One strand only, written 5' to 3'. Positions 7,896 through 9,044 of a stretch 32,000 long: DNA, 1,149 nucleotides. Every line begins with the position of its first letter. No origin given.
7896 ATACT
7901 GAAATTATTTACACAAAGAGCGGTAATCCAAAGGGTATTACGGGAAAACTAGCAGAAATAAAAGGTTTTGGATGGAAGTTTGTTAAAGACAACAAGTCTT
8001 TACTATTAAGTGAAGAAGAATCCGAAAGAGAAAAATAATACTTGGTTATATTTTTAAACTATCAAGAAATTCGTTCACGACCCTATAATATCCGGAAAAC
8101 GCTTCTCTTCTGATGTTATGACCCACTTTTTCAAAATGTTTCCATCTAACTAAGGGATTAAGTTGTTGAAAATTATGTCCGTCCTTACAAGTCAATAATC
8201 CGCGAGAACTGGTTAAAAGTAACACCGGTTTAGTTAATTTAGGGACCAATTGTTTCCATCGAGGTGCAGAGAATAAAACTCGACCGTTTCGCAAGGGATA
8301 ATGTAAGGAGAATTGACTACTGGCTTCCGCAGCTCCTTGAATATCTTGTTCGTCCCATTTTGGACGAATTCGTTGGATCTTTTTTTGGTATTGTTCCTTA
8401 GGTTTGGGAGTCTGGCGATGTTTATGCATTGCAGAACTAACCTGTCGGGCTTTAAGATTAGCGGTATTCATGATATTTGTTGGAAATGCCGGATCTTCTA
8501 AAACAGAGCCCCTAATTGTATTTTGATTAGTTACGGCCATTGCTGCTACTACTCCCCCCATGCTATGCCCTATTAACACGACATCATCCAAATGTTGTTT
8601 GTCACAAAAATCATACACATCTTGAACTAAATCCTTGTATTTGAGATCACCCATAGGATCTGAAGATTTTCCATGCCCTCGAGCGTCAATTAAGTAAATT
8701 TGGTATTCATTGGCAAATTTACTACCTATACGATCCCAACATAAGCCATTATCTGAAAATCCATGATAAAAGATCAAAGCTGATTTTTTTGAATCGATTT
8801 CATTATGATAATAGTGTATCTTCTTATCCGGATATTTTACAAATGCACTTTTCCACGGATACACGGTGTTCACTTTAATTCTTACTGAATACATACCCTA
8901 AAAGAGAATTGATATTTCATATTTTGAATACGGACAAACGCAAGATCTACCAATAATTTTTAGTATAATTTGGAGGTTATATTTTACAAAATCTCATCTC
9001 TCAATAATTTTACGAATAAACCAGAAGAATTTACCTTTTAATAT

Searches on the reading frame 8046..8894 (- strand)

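Call 4: search_protein_families(library=pfam, proteins=[window:8046-8894:-])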
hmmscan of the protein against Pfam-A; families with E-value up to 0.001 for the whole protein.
window:8046-8894:- (282 aa): 6 families
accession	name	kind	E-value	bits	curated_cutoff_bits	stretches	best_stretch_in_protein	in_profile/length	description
PF12146.15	Hydrolase_4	-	3.5e-19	69.5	27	1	36-240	3-210/239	Serine aminopeptidase, S33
PF00561.26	Abhydrolase_1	-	6.2e-18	65.8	25.8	1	39-177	2-152/245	alpha/beta hydrolase fold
PF12697.13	Abhydrolase_6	-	2.1e-17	65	26.3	1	42-259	3-204/217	Alpha/beta hydrolase family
PF07819.20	PGAP1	-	5.9e-07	29.9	24.3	1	92-131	78-119/233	PGAP1-like alpha/beta domain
PF12695.13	Abhydrolase_5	-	0.0002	21.6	27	1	90-148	46-102/164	Alpha/beta hydrolase family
PF05057.20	DUF676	-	0.00085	19.3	20.3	0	40-123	8-98/217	Putative serine esterase (DUF676)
